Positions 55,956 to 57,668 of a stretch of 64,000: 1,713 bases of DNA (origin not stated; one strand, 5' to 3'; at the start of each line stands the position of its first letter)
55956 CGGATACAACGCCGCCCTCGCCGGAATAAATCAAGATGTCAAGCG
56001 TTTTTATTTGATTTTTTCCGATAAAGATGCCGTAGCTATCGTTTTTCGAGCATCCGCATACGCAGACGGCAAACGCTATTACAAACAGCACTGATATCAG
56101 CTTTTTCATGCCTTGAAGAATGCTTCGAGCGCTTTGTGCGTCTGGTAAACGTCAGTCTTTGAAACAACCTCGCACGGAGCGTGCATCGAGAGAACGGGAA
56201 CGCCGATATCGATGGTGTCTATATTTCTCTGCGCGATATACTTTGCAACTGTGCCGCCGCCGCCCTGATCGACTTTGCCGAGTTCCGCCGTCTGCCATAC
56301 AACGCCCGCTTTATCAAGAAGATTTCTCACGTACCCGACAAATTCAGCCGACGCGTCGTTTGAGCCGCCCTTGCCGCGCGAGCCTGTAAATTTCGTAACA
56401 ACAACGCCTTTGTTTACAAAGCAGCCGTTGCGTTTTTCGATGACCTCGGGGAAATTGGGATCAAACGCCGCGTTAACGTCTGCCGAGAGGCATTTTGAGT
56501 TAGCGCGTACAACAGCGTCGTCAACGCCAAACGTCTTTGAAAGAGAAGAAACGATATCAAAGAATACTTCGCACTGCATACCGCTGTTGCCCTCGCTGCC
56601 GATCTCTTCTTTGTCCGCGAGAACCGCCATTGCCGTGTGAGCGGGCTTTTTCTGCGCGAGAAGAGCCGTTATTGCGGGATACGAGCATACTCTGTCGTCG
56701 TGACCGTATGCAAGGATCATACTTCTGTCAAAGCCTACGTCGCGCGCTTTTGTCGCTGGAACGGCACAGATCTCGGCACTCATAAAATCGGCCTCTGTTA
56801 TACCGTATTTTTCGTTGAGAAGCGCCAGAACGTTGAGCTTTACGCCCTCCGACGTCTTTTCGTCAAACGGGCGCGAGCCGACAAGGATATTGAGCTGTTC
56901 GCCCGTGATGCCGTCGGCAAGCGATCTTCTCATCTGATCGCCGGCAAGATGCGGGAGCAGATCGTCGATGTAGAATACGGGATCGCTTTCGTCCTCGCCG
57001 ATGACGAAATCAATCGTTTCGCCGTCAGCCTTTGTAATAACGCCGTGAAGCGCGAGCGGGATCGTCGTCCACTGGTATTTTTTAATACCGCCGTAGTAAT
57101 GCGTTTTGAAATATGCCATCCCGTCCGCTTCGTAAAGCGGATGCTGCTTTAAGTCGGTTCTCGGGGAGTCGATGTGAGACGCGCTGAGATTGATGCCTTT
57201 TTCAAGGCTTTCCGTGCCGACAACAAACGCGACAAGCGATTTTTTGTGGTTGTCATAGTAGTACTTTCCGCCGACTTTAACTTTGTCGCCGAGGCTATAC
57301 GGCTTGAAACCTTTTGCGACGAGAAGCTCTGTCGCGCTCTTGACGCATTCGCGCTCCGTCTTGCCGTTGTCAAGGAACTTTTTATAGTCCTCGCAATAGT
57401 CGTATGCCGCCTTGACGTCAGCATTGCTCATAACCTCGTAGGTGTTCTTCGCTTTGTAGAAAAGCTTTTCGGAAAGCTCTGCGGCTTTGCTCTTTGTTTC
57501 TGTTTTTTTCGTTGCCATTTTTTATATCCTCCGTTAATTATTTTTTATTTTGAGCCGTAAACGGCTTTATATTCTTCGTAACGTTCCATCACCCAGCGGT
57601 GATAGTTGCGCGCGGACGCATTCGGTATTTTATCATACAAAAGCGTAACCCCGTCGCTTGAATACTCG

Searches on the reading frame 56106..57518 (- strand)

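Call 7: search_protein_families(library=pfam, proteins=[window:56106-57518:-], max_evalue=0.001)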
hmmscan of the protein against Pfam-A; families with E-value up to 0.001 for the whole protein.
window:56106-57518:- (470 aa): 2 families
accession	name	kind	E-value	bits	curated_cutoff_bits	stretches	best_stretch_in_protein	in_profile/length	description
PF02127.20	Peptidase_M18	-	1.4e-85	288.2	24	1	48-468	1-432/432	Aminopeptidase I zinc metalloprotease (M18)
PF05343.19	Peptidase_M42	-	1.6e-06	27.8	23.2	0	418-461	247-290/292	M42 glutamyl aminopeptidase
